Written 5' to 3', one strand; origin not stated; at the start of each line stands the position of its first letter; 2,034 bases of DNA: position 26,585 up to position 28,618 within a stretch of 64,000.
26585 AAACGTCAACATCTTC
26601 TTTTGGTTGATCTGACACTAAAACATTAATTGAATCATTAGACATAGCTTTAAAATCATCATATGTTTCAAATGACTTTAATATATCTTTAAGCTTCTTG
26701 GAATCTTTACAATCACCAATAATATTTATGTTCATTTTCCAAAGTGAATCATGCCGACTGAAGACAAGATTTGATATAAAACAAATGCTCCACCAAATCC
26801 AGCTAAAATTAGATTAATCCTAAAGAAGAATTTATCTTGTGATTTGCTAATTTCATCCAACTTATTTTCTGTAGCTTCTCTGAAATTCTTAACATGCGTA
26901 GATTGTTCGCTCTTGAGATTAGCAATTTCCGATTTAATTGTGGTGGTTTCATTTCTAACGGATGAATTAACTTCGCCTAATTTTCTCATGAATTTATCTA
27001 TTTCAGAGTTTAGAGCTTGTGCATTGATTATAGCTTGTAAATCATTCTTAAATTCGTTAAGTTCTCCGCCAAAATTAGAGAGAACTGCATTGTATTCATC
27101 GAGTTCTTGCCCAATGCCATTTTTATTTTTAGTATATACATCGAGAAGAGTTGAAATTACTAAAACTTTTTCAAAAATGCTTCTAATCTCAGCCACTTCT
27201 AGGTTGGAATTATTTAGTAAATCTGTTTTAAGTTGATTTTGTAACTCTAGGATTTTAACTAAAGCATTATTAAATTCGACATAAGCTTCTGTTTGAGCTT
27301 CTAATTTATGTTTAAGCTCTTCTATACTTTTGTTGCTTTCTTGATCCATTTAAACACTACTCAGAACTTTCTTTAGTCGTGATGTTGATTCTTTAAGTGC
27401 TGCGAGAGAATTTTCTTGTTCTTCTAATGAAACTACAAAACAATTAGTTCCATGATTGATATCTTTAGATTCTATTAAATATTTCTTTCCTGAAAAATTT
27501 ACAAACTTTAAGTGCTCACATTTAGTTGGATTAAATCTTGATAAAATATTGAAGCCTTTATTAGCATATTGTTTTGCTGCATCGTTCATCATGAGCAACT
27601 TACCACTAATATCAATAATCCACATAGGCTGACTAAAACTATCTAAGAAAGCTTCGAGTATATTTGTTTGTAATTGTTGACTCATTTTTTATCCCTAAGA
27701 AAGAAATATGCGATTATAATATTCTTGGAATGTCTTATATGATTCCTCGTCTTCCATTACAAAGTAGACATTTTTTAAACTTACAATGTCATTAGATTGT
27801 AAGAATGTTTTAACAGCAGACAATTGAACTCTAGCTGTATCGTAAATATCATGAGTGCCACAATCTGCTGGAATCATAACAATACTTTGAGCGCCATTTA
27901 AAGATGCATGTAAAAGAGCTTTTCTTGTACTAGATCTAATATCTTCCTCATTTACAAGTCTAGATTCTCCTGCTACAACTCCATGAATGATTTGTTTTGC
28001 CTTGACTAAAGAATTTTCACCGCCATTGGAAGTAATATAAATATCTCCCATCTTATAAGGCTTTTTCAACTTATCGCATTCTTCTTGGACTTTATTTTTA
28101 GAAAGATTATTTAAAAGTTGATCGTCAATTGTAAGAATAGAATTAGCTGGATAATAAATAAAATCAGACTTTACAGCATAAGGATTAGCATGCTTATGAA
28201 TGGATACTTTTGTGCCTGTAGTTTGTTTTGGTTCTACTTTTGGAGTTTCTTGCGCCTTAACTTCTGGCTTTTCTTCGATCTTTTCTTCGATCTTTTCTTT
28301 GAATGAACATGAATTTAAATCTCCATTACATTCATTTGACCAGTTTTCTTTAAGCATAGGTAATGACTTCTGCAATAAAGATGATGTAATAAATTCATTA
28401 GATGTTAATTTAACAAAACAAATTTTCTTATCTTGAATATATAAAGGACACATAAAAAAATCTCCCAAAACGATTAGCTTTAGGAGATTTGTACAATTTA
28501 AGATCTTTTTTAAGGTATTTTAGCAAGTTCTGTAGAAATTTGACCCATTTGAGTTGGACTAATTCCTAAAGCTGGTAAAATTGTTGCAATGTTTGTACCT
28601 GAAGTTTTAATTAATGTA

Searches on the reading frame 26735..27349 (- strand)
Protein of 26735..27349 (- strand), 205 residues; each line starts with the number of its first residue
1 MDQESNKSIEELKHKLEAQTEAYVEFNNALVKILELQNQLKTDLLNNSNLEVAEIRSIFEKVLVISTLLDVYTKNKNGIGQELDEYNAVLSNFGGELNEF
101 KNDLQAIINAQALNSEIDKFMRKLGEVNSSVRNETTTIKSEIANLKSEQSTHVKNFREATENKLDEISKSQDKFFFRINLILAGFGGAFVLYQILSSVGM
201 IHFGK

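Call 7: search_protein_families(library=phrogs, proteins=[window:26735-27349:-], max_evalue=0.1)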
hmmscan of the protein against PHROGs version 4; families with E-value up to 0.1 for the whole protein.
window:26735-27349:- (205 aa): 5 families
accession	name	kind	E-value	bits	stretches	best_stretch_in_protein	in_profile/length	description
phrog_20039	-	unknown function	0.019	16.2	1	121-175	19-76/89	-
phrog_491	-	DNA, RNA and nucleotide metabolism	0.028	15.1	1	114-164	17-67/176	Mu Gam-like end protection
phrog_26240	-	unknown function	0.03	15.8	1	7-50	4-47/97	-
phrog_2990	-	unknown function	0.049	14.8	0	54-105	34-85/133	-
phrog_167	-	tail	0.083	11.5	0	6-172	210-360/1555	tail length tape measure protein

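Call 50: search_protein_families(library=pfam, proteins=[window:26735-27349:-], max_evalue=0.01)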
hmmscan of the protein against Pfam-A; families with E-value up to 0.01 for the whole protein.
window:26735-27349:- (205 aa): 5 families
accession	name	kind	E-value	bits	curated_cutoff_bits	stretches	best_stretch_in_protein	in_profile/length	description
PF05531.17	NPV_P10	-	0.00087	20.2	29.8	0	4-36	32-64/75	Nucleopolyhedrovirus P10 protein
PF07889.17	DUF1664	-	0.0011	19.4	34.6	1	81-171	41-124/124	Protein of unknown function (DUF1664)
PF04513.17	Baculo_PEP_C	-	0.0041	17.6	38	0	46-166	10-136/140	Baculovirus polyhedron envelope protein, PEP, C terminus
PF04740.18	LXG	-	0.0078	16.5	26.5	1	81-167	68-157/202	LXG domain of WXG superfamily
PF02520.22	ANIS5_cation-bd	-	0.0096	16.4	29.3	1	83-172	3-92/109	SXP/RAL-2 family protein Ani s 5-like, metal-binding domain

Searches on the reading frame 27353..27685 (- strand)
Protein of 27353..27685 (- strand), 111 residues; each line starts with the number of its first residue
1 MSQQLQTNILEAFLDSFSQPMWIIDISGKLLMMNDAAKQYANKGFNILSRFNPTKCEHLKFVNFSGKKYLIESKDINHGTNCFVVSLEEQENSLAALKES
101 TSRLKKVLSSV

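Call 50: search_protein_families(library=pfam, proteins=[window:27353-27685:-], max_evalue=0.01)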
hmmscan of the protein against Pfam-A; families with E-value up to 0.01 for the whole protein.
window:27353-27685:- (111 aa): 1 family
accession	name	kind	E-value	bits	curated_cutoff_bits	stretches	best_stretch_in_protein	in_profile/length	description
PF13188.13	PAS_8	-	0.00077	19.7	21.8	1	9-41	2-34/65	PAS domain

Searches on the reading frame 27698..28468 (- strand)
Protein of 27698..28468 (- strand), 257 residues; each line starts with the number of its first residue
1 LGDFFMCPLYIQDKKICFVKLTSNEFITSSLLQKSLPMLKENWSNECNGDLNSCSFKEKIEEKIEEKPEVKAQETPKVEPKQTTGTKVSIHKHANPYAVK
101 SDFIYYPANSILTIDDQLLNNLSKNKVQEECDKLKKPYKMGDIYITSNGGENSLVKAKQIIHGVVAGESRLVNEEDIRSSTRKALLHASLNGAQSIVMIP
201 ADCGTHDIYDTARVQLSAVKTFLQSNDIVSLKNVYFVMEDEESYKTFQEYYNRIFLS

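Call 50: search_protein_families(library=pfam, proteins=[window:27698-28468:-], max_evalue=0.01)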
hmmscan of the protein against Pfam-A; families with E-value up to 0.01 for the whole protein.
window:27698-28468:- (257 aa): 1 family
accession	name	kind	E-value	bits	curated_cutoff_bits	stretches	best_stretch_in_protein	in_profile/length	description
PF01661.27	Macro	-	1.2e-05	25.6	22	1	125-205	24-106/118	Macro domain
